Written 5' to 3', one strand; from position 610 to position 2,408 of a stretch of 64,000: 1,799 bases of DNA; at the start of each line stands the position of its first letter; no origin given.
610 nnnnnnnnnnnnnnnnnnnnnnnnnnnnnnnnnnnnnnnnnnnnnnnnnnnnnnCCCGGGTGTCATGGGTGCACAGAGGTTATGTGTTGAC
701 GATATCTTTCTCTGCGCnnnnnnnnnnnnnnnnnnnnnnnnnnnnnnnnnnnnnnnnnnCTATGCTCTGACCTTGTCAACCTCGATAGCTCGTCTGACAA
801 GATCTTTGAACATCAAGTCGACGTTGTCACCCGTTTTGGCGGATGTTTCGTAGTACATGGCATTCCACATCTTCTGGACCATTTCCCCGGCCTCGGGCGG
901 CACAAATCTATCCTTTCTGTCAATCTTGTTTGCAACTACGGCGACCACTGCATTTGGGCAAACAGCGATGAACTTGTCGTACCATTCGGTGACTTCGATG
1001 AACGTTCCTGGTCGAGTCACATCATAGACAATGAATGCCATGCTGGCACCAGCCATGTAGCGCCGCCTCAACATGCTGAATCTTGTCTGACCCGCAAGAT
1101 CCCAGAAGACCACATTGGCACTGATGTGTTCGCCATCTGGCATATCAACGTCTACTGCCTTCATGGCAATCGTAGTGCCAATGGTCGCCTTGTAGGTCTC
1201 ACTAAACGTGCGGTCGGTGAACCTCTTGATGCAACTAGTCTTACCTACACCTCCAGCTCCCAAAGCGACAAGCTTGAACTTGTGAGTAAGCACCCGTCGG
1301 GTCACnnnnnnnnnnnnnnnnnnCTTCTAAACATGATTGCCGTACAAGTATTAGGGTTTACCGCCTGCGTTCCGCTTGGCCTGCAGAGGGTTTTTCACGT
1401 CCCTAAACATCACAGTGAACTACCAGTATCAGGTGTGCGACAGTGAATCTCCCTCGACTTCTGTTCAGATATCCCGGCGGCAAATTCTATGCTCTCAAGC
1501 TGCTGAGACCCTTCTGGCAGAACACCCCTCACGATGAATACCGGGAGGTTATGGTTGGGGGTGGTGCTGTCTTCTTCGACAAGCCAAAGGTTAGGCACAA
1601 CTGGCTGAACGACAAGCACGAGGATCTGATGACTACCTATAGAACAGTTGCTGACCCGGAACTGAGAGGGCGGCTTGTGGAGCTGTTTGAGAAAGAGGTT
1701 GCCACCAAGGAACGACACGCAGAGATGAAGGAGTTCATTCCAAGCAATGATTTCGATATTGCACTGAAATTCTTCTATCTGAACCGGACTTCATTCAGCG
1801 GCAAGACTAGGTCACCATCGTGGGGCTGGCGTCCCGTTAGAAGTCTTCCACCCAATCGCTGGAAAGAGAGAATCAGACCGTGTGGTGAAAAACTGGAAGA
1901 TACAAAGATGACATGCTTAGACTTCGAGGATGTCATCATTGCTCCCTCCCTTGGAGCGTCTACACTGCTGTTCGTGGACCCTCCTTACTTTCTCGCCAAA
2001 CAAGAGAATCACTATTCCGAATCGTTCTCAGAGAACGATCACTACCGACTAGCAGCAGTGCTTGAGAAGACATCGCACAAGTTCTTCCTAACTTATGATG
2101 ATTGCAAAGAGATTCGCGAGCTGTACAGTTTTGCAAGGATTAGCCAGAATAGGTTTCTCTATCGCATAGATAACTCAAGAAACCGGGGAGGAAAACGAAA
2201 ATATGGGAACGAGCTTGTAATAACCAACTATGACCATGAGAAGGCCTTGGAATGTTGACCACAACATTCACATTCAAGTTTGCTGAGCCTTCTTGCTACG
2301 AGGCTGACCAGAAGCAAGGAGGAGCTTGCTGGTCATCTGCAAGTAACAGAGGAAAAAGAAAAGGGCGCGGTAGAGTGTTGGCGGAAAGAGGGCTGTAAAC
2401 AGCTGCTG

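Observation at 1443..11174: Two Dam paralogs each abutted by a decayed Dam fragment, bracketing an 8-kb block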

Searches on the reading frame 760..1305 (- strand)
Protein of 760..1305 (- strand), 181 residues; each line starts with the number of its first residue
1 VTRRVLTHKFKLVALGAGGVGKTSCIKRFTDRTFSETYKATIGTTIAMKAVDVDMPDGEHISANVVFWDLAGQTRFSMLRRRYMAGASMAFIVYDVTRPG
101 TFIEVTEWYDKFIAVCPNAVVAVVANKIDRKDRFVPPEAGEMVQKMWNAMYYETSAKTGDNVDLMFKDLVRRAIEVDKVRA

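Call 6: search_protein_families(library=pfam, proteins=[window:760-1305:-], max_evalue=0.01)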
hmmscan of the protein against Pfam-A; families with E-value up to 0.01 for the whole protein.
window:760-1305:- (181 aa): 6 families
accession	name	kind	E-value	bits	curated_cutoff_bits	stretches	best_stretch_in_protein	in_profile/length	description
PF00071.28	Ras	-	1.4e-40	138.9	21.6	1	11-173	1-160/162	Ras family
PF08477.19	Roc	-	3.3e-27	95.5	27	1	11-129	1-119/119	Ras of Complex, Roc, domain of DAPkinase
PF00025.27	Arf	-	4.1e-07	30.1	22.3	1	7-139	12-136/174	ADP-ribosylation factor family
PF10662.15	PduV-EutP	-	3.7e-05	24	21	0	83-145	28-90/143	Ethanolamine utilisation - propanediol utilisation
PF01926.29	MMR_HSR1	-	0.00027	21.5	21.9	1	13-109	3-96/113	50S ribosome-binding GTPase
PF00009.33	GTP_EFTU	-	0.00083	19.4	26.5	1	40-169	51-182/188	Elongation factor Tu GTP binding domain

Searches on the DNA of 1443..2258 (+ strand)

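Call 58: search_rna_families(sources=[L029, L008], threshold=evalue, max_evalue=1, show_alignments=3)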
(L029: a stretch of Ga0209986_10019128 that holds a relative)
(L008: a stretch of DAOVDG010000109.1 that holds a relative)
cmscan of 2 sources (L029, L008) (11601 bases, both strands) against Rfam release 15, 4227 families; matches with E-value up to 1: 1.
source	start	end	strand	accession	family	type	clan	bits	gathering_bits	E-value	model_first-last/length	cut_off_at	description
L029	4450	4514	-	RF03064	RAGATH-18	Gene; sRNA;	-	29.7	44.9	0.029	1-71/71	no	RAGATH-18 RNA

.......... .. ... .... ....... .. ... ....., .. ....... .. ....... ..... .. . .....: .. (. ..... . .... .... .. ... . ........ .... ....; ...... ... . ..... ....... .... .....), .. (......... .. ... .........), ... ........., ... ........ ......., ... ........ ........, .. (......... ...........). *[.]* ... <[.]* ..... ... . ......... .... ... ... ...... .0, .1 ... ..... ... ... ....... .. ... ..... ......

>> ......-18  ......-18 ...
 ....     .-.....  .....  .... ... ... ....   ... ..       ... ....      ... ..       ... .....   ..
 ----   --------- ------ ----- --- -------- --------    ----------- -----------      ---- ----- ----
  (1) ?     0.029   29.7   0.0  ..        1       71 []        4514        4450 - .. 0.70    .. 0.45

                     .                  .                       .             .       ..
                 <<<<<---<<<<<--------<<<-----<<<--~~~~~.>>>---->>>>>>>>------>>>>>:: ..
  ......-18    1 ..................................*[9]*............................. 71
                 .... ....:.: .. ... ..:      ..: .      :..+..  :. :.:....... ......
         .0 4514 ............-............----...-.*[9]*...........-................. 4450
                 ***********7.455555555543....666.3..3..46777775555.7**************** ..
